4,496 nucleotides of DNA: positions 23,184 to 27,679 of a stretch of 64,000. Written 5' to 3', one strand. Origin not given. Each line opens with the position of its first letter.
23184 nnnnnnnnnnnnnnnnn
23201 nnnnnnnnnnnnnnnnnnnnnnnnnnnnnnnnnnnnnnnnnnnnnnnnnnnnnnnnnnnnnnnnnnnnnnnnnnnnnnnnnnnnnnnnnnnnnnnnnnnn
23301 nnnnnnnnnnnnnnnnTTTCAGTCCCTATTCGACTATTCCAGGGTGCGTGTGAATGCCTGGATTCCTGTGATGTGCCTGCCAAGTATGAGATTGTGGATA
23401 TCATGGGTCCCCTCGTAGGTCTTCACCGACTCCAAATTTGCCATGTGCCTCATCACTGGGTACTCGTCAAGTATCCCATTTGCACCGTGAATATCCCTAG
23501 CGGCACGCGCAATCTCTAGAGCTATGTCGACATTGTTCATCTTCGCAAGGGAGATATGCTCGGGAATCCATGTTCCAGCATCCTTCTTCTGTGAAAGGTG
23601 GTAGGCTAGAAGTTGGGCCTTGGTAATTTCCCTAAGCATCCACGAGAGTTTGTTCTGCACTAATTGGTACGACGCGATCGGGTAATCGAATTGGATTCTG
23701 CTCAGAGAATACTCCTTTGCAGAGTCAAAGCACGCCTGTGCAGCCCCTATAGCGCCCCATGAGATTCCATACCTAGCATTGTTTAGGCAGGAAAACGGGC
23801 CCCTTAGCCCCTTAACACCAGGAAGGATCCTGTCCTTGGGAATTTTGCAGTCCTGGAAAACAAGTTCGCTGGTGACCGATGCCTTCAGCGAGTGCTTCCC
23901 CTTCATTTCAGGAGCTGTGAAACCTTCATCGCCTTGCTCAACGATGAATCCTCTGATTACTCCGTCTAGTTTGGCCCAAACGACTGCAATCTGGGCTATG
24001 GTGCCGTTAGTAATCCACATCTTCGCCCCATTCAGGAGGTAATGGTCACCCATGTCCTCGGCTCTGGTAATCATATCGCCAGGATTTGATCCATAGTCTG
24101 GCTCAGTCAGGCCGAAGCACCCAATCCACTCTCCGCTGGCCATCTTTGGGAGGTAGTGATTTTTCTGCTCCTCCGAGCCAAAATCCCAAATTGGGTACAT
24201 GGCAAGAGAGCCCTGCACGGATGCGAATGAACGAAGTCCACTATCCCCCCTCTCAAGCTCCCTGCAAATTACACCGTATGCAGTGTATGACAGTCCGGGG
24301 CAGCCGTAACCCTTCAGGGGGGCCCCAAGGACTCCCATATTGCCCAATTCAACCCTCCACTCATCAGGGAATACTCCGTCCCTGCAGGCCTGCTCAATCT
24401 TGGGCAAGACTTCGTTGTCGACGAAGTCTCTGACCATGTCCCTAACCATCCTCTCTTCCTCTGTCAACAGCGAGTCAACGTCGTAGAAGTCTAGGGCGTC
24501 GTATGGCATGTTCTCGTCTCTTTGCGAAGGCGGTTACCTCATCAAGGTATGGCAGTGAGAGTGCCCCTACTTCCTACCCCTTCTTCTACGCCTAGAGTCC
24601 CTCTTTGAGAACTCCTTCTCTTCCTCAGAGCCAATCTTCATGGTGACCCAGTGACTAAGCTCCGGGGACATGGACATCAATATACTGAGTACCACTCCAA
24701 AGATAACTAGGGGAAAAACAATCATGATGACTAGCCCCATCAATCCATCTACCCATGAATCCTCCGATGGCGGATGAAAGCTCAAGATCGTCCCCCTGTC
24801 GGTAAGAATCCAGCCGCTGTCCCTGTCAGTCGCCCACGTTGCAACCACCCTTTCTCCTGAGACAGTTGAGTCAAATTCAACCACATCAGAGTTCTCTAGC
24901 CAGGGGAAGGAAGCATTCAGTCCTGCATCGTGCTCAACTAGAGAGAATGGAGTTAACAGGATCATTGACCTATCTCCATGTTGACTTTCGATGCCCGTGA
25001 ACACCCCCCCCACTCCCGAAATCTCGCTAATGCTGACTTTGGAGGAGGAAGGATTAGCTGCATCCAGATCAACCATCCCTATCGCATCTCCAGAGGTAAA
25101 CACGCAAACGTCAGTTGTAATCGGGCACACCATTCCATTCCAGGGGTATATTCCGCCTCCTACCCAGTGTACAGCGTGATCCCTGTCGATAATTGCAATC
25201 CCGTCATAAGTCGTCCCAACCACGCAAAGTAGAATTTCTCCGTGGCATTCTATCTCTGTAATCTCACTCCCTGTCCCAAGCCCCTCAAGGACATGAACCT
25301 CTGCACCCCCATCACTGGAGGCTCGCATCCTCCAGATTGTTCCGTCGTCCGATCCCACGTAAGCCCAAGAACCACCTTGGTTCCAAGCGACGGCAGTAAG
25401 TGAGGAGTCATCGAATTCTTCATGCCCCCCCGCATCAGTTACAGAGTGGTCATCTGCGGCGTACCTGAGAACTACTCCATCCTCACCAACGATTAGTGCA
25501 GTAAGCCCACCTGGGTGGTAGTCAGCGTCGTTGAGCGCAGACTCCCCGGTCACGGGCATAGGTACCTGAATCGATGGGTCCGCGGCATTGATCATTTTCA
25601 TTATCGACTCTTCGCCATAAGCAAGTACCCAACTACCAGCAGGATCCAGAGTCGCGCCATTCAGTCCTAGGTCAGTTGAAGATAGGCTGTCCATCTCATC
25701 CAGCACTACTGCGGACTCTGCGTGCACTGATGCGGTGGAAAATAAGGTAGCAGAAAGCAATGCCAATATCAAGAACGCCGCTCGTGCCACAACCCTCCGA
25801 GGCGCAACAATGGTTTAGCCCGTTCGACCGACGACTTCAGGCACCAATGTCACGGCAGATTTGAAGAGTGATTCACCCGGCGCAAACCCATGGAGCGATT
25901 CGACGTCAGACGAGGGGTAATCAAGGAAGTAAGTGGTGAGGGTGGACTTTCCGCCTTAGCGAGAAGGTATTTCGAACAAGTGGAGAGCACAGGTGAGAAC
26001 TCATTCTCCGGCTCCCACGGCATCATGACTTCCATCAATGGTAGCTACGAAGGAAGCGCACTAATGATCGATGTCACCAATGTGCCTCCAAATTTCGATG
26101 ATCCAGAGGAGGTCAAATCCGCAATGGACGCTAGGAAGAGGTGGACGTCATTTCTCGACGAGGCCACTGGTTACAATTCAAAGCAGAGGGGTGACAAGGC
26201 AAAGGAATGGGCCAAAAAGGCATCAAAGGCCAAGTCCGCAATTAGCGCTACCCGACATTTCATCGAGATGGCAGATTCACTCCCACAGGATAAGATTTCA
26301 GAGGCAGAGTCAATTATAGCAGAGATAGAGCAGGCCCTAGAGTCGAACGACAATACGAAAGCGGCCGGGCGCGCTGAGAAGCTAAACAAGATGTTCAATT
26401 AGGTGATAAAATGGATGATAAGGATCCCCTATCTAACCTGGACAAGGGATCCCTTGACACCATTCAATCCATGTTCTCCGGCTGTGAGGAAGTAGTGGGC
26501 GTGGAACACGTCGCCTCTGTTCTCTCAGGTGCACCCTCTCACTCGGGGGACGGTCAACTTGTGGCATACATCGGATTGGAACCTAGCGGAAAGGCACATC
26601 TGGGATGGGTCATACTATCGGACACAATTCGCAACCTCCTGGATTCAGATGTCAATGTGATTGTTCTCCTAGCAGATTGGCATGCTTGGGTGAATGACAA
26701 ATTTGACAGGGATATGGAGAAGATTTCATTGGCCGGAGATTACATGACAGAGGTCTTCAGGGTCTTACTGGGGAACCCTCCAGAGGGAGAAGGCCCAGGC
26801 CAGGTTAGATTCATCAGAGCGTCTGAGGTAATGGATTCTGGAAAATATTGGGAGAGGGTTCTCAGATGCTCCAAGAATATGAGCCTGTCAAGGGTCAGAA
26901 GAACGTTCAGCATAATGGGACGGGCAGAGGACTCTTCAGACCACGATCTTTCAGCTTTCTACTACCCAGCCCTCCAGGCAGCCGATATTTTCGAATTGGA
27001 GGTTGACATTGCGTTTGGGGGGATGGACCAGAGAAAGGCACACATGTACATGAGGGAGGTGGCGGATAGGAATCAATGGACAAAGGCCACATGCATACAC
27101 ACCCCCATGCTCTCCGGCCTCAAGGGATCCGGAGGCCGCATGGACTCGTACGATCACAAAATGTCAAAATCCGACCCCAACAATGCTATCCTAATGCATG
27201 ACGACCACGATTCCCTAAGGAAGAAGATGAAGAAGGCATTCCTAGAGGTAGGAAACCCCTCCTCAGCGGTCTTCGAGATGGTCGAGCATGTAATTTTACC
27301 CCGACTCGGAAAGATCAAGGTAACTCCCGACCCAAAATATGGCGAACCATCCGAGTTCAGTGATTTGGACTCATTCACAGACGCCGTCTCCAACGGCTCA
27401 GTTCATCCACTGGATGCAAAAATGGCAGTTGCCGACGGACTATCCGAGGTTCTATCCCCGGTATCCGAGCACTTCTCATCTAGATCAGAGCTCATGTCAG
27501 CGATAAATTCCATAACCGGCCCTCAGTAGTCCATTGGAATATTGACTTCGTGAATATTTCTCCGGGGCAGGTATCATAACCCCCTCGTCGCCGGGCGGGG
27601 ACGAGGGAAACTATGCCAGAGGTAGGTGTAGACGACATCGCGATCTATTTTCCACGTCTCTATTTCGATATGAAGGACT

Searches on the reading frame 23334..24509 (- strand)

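Call 71: search_protein_families(library=pfam, proteins=[window:23334-24509:-], max_evalue=0.00001)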
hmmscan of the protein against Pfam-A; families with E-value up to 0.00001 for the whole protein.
window:23334-24509:- (391 aa): 4 families
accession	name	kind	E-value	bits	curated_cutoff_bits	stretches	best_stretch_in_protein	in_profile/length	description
PF02771.21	Acyl-CoA_dh_N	-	2.8e-34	118.3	22.9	1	16-127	1-113/113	Acyl-CoA dehydrogenase, N-terminal domain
PF00441.29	Acyl-CoA_dh_1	-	6.9e-32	111.1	22.4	1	233-380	2-149/150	Acyl-CoA dehydrogenase, C-terminal domain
PF02770.24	Acyl-CoA_dh_M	-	1.1e-19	70.9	33.3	1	131-221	1-97/97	Acyl-CoA dehydrogenase, middle domain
PF08028.16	Acyl-CoA_dh_2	-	6.4e-10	39.9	22.7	1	248-368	2-132/134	Acyl-CoA dehydrogenase, C-terminal domain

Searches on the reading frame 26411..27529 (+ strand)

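Call 73: search_protein_families(library=pfam, proteins=[window:26411-27529:+], max_evalue=0.00001)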
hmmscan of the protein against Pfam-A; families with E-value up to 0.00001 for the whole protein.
window:26411-27529:+ (372 aa): 1 family
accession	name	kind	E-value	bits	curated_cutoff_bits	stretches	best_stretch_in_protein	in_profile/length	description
PF00579.31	tRNA-synt_1b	-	2.2e-38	132.7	21.1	1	49-348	5-291/292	tRNA synthetases class I (W and Y)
